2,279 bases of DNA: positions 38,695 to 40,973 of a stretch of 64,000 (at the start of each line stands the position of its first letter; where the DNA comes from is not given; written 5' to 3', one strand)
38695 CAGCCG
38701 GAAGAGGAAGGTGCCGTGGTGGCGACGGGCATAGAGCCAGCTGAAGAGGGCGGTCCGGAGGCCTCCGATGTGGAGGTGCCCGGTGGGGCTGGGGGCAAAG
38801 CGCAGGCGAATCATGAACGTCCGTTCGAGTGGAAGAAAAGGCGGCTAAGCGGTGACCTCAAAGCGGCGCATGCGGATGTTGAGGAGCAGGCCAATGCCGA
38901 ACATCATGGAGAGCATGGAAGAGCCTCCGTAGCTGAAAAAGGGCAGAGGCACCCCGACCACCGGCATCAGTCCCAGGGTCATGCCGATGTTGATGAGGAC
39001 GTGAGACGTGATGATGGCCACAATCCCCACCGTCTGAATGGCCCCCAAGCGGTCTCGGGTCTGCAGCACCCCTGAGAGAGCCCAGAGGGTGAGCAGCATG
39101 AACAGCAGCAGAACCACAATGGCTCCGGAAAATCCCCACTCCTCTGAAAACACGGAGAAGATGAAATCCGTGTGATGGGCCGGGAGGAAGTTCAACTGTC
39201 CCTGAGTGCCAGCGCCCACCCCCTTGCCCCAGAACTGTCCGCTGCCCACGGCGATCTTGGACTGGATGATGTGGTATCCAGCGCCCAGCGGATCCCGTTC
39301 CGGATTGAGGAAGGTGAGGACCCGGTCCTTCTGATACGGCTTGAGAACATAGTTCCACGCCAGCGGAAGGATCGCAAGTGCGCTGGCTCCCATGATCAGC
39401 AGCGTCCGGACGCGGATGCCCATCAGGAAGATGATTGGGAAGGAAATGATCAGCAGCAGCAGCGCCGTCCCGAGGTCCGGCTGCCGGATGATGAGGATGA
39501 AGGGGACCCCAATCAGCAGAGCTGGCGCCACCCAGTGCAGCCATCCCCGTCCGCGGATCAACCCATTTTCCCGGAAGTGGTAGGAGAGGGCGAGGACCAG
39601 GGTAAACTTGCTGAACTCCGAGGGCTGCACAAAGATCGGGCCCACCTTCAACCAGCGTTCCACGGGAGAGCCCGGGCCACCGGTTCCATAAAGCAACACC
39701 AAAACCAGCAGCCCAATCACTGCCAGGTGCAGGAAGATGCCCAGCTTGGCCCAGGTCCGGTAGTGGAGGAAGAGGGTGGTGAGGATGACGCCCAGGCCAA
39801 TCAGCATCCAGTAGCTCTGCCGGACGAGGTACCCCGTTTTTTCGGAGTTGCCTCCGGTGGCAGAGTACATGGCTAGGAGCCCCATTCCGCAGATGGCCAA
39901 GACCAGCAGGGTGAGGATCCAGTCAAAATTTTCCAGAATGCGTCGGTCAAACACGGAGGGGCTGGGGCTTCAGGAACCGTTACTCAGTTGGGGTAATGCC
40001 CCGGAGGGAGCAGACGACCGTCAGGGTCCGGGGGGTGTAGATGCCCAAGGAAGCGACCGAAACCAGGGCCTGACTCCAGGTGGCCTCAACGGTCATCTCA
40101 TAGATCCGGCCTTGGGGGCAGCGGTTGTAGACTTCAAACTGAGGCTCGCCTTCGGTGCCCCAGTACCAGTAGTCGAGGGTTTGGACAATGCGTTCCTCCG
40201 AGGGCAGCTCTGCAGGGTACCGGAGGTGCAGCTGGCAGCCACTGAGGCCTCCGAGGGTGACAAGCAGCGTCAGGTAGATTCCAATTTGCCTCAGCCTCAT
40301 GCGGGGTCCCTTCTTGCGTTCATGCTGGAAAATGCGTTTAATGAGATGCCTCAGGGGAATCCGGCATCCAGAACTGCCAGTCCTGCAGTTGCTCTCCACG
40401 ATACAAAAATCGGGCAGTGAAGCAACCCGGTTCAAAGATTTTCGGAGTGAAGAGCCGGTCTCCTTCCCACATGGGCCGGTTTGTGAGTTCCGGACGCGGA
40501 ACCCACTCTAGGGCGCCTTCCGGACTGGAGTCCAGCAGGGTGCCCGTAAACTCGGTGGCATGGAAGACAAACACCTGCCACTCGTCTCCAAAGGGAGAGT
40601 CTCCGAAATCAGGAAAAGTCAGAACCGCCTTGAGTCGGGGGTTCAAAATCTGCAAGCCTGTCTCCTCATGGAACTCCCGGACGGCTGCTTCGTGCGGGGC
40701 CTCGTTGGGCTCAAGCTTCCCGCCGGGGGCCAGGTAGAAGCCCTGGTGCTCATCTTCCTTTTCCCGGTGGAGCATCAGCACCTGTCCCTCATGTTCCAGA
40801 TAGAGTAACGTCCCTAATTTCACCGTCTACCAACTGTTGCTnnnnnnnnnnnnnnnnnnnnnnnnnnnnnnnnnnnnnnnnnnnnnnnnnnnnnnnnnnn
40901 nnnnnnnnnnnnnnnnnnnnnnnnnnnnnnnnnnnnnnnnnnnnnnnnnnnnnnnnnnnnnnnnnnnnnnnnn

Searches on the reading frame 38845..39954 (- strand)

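Call 9: search_protein_families(library=pfam, proteins=[window:38845-39954:-], max_evalue=0.001)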
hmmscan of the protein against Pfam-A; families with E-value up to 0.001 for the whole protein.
window:38845-39954:- (369 aa): 1 family
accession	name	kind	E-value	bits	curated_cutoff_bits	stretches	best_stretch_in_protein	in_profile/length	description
PF01098.24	FTSW_RODA_SPOVE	-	5.2e-91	305.7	26.4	1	15-363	4-353/356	Cell cycle protein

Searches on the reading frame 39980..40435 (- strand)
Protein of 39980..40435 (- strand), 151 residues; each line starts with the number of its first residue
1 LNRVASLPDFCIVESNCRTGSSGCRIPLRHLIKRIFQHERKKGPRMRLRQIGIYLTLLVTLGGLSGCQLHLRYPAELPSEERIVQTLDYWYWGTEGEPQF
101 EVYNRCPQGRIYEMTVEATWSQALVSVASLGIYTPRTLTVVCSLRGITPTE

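Call 8: search_protein_families(library=pfam, proteins=[window:39980-40435:-], max_evalue=0.001)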
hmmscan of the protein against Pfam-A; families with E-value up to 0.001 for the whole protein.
window:39980-40435:- (151 aa): 1 family
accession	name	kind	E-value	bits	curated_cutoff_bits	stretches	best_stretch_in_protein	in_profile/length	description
PF06291.16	Lambda_Bor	-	1.9e-09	37.9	25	1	76-142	9-75/75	Bor protein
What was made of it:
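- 39980..40300 (-): Bor-family lipoprotein gene. The likely start is the Met before the lipobox LSGC; the longest ORF runs to 40435. Part of the conserved block. PF06291 Lambda_Bor at 1.9e-09 (call 8).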

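Call 33: search_protein_families(library=ncbifam, proteins=[window:39980-40435:-], max_evalue=0.001)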
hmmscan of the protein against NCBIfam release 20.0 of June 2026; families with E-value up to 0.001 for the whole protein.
window:39980-40435:- (151 aa): 0 families

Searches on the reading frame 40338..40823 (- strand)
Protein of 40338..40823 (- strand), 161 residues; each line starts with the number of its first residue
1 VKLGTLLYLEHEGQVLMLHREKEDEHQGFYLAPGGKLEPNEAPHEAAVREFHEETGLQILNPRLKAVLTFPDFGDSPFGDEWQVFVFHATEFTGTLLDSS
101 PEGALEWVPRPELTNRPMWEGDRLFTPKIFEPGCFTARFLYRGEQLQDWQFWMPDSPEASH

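Call 8: search_protein_families(library=pfam, proteins=[window:40338-40823:-], max_evalue=0.001)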
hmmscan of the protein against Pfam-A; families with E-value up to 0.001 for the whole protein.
window:40338-40823:- (161 aa): 2 families
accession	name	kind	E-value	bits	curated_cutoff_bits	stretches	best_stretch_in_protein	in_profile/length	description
PF00293.34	NUDIX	-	5.7e-20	72.1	21.1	1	10-128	12-133/134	NUDIX domain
PF14815.12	NUDIX_4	-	3.9e-07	30.3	35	1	7-119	3-104/113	NUDIX domain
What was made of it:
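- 40338..40823 (-): NUDIX hydrolase gene, divergent from fliM; part of the conserved block. PF00293 at 5.7e-20 (call 8).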

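Call 33: search_protein_families(library=ncbifam, proteins=[window:40338-40823:-], max_evalue=0.001)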
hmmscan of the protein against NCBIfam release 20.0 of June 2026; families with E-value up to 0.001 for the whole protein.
window:40338-40823:- (161 aa): 15 families
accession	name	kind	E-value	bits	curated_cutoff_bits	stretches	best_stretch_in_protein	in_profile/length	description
NF006530.0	PRK08999.1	equivalog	1.4e-11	44.1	245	1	10-122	15-121/315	Nudix family hydrolase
NF041652.1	Nud_hyd_Dein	equivalog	4e-08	33.6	200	1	8-63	20-78/152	Nudix hydrolase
NF008044.0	PRK10776.1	equivalog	7.5e-08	32.3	148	1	12-70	15-73/130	8-oxo-dGTP diphosphatase MutT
NF007834.0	PRK10546.1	equivalog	7.9e-08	32.2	156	1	9-60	11-62/135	pyrimidine (deoxy)nucleoside triphosphate diphosphatase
TIGR00586.1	mutt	equivalog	4e-07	30.1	97.9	1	11-64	15-68/129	8-oxo-dGTP diphosphatase MutT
NF006961.0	PRK09438.1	equivalog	4.8e-07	29.4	103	1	11-63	18-67/151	dihydroneopterin triphosphate diphosphatase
TIGR02705.1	nudix_YtkD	equivalog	2e-06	27.4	154.4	1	32-59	49-76/156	RNA deprotection pyrophosphohydrolase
NF003786.0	PRK05379.1-2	equivalog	4.9e-06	26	397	1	12-78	228-293/354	bifunctional nicotinamide-nucleotide adenylyltransferase/Nudix hydroxylase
NF003787.0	PRK05379.1-4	equivalog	9.7e-06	24.8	449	1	11-69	217-274/346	bifunctional nicotinamide-nucleotide adenylyltransferase/Nudix hydroxylase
NF052459.1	OxoGTPPhMutT1Mycb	equivalog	2.7e-05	23.4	475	1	13-123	18-119/292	8-oxo-(d)GTP phosphatase MutT1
NF003788.0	PRK05379.1-5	equivalog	3.6e-05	23.2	354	1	11-77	222-287/351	bifunctional nicotinamide-nucleotide adenylyltransferase/Nudix hydroxylase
NF003791.0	PRK05379.2-3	equivalog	3.9e-05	23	409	1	12-68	212-267/340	bifunctional nicotinamide-nucleotide adenylyltransferase/Nudix hydroxylase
NF001938.0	PRK00714.1-5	equivalog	7.2e-05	22.2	116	1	8-58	20-75/172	RNA pyrophosphohydrolase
NF001937.0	PRK00714.1-4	equivalog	0.00011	21.8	139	1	7-58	14-61/161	RNA pyrophosphohydrolase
NF003790.0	PRK05379.2-2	equivalog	0.00038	19.7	403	1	11-70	226-287/354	bifunctional nicotinamide mononucleotide adenylyltransferase/ADP-ribose pyrophosphatase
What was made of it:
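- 40338..40823 (-): No NCBIfam equivalog reached its cut-off (call 33).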
